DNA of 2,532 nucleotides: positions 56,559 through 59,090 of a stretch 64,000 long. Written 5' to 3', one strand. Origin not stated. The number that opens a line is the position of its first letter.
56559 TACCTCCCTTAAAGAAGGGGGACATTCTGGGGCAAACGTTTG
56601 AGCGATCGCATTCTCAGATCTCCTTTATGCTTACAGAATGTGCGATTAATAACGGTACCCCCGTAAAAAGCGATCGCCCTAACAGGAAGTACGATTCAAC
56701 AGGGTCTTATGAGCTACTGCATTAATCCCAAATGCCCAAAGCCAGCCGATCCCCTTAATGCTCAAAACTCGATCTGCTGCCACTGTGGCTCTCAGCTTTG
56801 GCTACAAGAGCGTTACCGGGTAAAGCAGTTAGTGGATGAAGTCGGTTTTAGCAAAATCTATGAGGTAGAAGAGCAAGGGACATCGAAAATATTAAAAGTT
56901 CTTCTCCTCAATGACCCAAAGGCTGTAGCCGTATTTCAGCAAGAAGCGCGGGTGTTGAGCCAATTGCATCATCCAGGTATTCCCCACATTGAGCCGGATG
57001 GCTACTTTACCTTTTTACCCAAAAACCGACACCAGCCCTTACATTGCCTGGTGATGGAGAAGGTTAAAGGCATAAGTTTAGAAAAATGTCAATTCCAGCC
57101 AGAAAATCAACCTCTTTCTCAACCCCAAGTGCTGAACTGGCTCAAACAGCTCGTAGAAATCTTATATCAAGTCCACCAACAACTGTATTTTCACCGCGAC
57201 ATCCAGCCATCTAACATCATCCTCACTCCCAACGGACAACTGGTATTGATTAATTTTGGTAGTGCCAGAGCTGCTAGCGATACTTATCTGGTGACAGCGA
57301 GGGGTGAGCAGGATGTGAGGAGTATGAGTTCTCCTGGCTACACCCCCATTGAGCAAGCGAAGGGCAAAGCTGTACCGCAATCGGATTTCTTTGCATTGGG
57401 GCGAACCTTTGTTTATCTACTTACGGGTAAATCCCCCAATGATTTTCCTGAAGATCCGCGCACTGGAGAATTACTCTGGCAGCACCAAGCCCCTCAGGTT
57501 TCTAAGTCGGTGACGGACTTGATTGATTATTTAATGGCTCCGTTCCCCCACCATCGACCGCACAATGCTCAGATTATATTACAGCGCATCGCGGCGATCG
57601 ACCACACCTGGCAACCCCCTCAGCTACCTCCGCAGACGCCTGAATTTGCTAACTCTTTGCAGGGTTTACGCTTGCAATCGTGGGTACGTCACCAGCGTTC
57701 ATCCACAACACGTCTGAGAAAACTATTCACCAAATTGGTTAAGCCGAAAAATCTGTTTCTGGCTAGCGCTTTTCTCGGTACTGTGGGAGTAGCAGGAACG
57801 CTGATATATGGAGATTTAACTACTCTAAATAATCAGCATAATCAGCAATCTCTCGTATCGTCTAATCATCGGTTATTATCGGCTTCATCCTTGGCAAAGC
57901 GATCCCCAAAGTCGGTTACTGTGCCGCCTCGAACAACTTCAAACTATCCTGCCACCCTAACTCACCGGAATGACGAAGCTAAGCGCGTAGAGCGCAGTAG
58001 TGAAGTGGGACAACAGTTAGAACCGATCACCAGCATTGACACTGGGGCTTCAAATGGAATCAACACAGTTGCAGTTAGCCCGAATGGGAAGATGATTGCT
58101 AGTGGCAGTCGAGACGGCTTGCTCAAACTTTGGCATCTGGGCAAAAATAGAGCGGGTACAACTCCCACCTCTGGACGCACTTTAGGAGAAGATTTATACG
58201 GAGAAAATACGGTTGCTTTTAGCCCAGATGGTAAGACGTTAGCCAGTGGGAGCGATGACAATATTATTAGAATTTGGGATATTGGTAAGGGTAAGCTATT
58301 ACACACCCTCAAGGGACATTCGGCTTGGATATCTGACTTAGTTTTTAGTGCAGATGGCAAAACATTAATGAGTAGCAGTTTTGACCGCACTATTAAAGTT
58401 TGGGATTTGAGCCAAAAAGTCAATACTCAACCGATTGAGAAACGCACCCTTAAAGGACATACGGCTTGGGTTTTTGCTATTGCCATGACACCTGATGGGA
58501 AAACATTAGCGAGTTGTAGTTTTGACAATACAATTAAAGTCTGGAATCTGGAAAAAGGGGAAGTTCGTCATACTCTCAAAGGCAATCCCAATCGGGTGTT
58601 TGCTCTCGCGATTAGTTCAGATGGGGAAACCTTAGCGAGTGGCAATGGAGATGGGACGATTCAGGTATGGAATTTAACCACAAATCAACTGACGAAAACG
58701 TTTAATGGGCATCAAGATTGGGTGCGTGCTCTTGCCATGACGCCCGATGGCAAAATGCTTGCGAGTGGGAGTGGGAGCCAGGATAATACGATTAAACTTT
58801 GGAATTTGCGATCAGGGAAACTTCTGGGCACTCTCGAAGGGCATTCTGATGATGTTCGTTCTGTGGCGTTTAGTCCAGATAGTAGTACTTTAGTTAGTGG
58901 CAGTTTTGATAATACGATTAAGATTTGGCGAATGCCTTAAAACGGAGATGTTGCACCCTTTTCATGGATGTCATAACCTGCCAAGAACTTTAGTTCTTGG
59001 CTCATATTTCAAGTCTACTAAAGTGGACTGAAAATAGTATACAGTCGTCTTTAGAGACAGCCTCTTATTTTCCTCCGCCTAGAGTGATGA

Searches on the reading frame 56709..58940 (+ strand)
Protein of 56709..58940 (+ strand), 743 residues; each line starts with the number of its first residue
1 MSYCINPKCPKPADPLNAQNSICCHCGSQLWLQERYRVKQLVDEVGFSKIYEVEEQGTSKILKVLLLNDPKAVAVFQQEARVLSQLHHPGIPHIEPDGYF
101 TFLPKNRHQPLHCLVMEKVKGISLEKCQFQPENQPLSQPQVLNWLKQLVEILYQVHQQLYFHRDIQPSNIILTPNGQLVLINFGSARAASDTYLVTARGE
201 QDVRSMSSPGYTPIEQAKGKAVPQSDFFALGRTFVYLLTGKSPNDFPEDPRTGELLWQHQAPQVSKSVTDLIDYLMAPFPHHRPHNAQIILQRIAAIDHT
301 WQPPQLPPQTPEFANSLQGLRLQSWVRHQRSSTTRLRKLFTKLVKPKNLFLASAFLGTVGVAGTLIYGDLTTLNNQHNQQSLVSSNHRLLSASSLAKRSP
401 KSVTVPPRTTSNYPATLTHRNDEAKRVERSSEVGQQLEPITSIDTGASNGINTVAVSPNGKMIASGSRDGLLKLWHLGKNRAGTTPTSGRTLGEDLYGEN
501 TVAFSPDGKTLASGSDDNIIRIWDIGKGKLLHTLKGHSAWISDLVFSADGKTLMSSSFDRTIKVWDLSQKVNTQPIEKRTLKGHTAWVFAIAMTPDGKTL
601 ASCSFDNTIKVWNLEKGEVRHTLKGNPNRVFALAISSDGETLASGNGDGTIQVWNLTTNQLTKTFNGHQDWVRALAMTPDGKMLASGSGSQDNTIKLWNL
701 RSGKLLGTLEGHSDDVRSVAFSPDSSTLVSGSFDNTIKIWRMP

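Call 53: search_protein_families(library=pfam, proteins=[window:56709-58940:+], max_evalue=0.00001)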
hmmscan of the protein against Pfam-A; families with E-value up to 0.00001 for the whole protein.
window:56709-58940:+ (743 aa): 55 families (the best 25 are shown)
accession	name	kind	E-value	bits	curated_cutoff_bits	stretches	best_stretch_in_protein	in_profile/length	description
PF00400.38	WD40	-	3.2e-79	258.4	27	7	703-740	1-38/39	WD domain, G-beta repeat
PF25173.1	Beta-prop_WDR3_1st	-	9.7e-77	257.3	154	3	608-741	10-141/184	WDR3 first beta-propeller domain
PF25174.1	Beta-prop_THOC3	-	5.1e-68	229.5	305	1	500-742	6-242/272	THOC3 beta-propeller domain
PF25175.1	Beta-prop_WDR5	-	7.8e-63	212.9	250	3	500-632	14-141/296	WDR5 beta-propeller domain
PF24814.1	WD40_Prp19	-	6e-56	190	320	2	579-740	43-204/281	Prp19 WD40 domain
PF24817.1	WD40_WDHD1_1st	-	6.5e-52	177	109.9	4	501-573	91-163/291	WDHD1 first WD40 domain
PF24807.1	WD40_CDC20-Fz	-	1.4e-48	166.1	200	2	619-743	127-253/292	CDC20/Fizzy WD40 domain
PF24782.2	WD40_MABP1-WDR62_2nd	-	2.2e-48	165.4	290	2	498-742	90-341/341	MABP1/WDR62 second WD40 domain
PF23414.1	Beta-prop_EML_2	-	3.3e-41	141.9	90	2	588-743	1-154/266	Echinoderm microtubule-associated protein second beta-propeller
PF24105.1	Beta-prop_CAF1B_HIR1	-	2.8e-38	132.3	80.5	3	438-573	14-165/383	CAF1B/HIR1 beta-propeller domain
PF25168.1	Beta-prop_WDR36-Utp21_2nd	-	7.7e-38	131.1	84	2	449-569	158-271/335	WDR36/Utp21 second beta-propeller domain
PF25172.1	Beta-prop_WDR3_2nd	-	1.5e-37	129.8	140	1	452-741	3-287/293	WDR3 second beta-propeller domain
PF25391.1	WD40_Gbeta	-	3.5e-37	128.6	150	3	646-740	161-253/340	G protein beta WD-40 repeat protein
PF24796.1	WDR55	-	4e-34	118.5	200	2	577-741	45-207/296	WDR55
PF25171.1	Beta-prop_WDR36-Utp21_1st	-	1.6e-33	116.7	80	3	606-740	129-263/266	WDR36/Utp21 first beta-propeller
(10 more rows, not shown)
